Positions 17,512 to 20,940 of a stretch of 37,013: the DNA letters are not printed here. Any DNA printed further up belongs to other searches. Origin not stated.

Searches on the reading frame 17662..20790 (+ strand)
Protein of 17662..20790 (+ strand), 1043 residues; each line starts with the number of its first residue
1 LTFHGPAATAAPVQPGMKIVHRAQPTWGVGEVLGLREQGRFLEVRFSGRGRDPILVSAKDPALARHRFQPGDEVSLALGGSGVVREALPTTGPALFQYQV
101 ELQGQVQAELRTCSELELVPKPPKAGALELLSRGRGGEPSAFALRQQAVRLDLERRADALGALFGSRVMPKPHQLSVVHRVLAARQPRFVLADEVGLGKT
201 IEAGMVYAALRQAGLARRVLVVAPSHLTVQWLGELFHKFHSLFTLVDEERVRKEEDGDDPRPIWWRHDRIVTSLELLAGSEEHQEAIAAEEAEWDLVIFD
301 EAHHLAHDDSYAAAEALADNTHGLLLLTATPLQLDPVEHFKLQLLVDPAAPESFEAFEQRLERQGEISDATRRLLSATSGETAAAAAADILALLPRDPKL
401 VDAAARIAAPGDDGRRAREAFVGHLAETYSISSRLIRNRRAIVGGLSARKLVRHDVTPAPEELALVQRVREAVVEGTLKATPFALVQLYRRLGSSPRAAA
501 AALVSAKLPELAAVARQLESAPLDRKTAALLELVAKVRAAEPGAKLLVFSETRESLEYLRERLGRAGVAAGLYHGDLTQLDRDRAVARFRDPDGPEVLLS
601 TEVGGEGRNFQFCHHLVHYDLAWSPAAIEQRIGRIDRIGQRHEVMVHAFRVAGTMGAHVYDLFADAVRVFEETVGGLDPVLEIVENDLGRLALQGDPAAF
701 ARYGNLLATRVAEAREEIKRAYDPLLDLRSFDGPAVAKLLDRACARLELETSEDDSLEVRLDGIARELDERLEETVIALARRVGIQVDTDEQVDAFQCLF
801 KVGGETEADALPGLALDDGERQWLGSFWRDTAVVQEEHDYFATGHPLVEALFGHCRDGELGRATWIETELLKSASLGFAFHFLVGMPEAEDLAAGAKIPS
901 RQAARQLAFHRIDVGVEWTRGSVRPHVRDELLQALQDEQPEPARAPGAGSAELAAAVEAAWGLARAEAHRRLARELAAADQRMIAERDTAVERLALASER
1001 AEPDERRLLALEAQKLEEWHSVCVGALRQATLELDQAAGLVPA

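Call 12: search_protein_families(library=ncbifam, proteins=[window:17662-20790:+], max_evalue=0.01)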
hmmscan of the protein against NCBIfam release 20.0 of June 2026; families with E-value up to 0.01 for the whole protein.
window:17662-20790:+ (1043 aa): 25 families
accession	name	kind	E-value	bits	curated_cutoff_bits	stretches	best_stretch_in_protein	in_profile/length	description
NF003426.0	PRK04914.1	equivalog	4.4e-114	382.7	576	1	16-884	6-813/959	RNA polymerase-associated protein RapA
NF041062.1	DpdE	equivalog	9.1e-86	288.7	500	1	97-1011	80-1000/1048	protein DpdE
NF038317.1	DISARM_DrmD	equivalog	1.1e-70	239.2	610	2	104-349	40-303/1021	DISARM system SNF2-like helicase DrmD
NF038318.1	DISARM_DrmD_b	equivalog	3.4e-44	151.2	950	2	162-374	22-233/868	DISARM system SNF2-like helicase DrmD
NF042964.1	phospholipD_antiphage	equivalog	1.1e-33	116.7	1100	2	171-342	230-421/895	phospholipase D-like domain-containing anti-phage protein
NF058637.1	helic_SCO1167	equivalog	1.3e-25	89.7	1200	2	526-674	764-910/932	SCO1167/SCO6262 family helicase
NF053675.1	pilus_reg_Snf2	equivalog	8.9e-17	60.5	1100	2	526-663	862-997/1029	pilus expression-regulating Snf2 family helicase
NF010337.0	PRK13766.1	equivalog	1.5e-12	46.4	610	2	511-639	333-469/781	Hef nuclease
NF008394.0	PRK11192.1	equivalog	2.4e-12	46.4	507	1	532-641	236-344/441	ATP-dependent RNA helicase SrmB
NF053711.1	RNA_heli_RhlE1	exception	4.9e-12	45.3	750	1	522-644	225-344/434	RNA helicase RhlE1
NF008744.0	PRK11776.1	equivalog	5.2e-12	45.1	524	1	529-641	228-339/460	ATP-dependent RNA helicase DbpA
NF041790.1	anti-phage_ZorD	equivalog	8.1e-11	40.6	1500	1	529-647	909-1033/1035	type I Zorya anti-phage system protein ZorD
NF053631.1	RNA_helic_CshA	equivalog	8.6e-10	38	646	1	544-642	238-335/434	degradosome RNA helicase CshA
NF002340.1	PRK01297.1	equivalog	2.1e-09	36.7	564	1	534-641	240-346/372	ATP-dependent RNA helicase RhlB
NF007882.0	PRK10590.1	equivalog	4.4e-09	35.8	743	1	532-641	234-342/456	ATP-dependent RNA helicase RhlE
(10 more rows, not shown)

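Call 13: search_protein_families(library=pfam, proteins=[window:17662-20790:+], max_evalue=0.01)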
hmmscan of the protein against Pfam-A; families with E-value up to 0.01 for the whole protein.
window:17662-20790:+ (1043 aa): 6 families
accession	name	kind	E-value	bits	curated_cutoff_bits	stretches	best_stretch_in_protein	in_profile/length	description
PF00271.37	Helicase_C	-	1.6e-22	80.3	23.5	1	526-639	2-110/110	Helicase conserved C-terminal domain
PF00176.29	SNF2-rel_dom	-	2.8e-19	69.8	24.9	1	189-367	20-199/290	SNF2-related domain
PF04851.21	ResIII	-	6.3e-13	49.4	22.5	1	169-331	3-162/164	Type III restriction enzyme, res subunit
PF12137.13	RapA_C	-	8.6e-10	38.6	26.8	1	644-994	2-316/360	RNA polymerase recycling family C-terminal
PF00270.35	DEAD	-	3.1e-06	27.4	26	1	172-331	2-160/167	DEAD/DEAH box helicase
PF12073.14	DUF3553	-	0.0076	16.3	20.3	0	14-51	2-37/50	Protein of unknown function (DUF3553)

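Call 36: find_related_loci(query=window:17662-20790:+, collection=genome_contigs, flank=10000)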
Query window:17662-20790:+ (1043 aa) in genome_contigs; peptide patterns used: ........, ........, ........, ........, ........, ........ (x = any residue, [..] = any of these).
250 stretches matched a pattern; 163 encode a relative of the query (tblastn E <= 1e-3); the best 80 are kept; 80 distinct loci.
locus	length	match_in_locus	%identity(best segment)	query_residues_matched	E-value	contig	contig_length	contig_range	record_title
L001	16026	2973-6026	62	16-1043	0e+0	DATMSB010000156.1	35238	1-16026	MAG TPA_asm: Vulgatibacter sp. isolate SMAG_U12973 k141_107556, whole genome shotgun sequence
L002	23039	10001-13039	58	16-1042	0e+0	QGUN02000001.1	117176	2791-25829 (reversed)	MAG: Pseudomonadota bacterium isolate ZC4RG40 NODE_43_length_117176_cov_20.174435, whole genome shotgun sequence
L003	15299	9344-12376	58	16-1042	0e+0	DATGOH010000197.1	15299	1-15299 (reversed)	MAG TPA_asm: Fredinandcohnia sp. isolate SMAG_U10364 k141_6544526, whole genome shotgun sequence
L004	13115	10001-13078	69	11-1042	0e+0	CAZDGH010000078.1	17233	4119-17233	MAG TPA_asm: uncultured Myxococcales bacterium isolate binchicken_co286_177 genome assembly, contig: NODE_3957_length_17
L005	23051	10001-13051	62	16-1042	0e+0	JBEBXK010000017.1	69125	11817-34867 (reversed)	MAG: Vulgatibacter incomptus isolate T2.bin.55 NODE_1002_length_69125_cov_13.507977, whole genome shotgun sequence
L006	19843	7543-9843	32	4-731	9e-86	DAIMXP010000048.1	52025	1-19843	MAG TPA_asm: Chloroflexota bacterium isolate CTOTU41425 NODE_363_length_52025_cov_19.373061, whole genome shotgun sequen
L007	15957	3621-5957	32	5-864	3e-83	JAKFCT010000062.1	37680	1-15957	MAG: Candidatus Sericytochromatia bacterium isolate LC028 contig-124_861, whole genome shotgun sequence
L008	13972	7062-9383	33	4-864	6e-81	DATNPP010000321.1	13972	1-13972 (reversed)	MAG TPA_asm: Oscillatoriaceae cyanobacterium isolate SMAG_U16484 k141_194849, whole genome shotgun sequence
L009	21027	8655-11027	30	5-864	4e-79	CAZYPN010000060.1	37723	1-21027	MAG TPA_asm: uncultured Burkholderiales bacterium isolate SRP329715_co1_2 genome assembly, contig: NODE_1451_length_3772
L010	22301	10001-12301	32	16-864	5e-78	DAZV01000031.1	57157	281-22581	MAG TPA_asm: Candidatus Sericytochromatia bacterium S15B-MN24 CBMW_12 SRR636581.qc.1_paired_contig_2592, whole genome sh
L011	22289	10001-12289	31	16-864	3e-78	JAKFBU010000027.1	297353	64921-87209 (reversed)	MAG: Candidatus Sericytochromatia bacterium isolate LC003 contig-124_9, whole genome shotgun sequence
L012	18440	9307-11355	28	16-742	3e-74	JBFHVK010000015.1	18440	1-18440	MAG: Gammaproteobacteria bacterium isolate Mix_sand09.2021.07.G.48 k141_2175385_length_18440_cov_29.6598, whole genome s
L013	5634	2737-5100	28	16-864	1e-73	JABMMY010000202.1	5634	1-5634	MAG: Deltaproteobacteria bacterium isolate bin.416 k141_3685143, whole genome shotgun sequence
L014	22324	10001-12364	29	4-865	2e-73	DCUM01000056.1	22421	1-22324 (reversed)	MAG TPA_asm: bacterium UBA2214 isolate UBA2214 UBA2214_contig_73451, whole genome shotgun sequence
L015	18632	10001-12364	28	16-864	2e-73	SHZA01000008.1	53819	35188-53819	MAG: Bdellovibrionales bacterium isolate Baikal-deep-G133 BACOMB-C2378, whole genome shotgun sequence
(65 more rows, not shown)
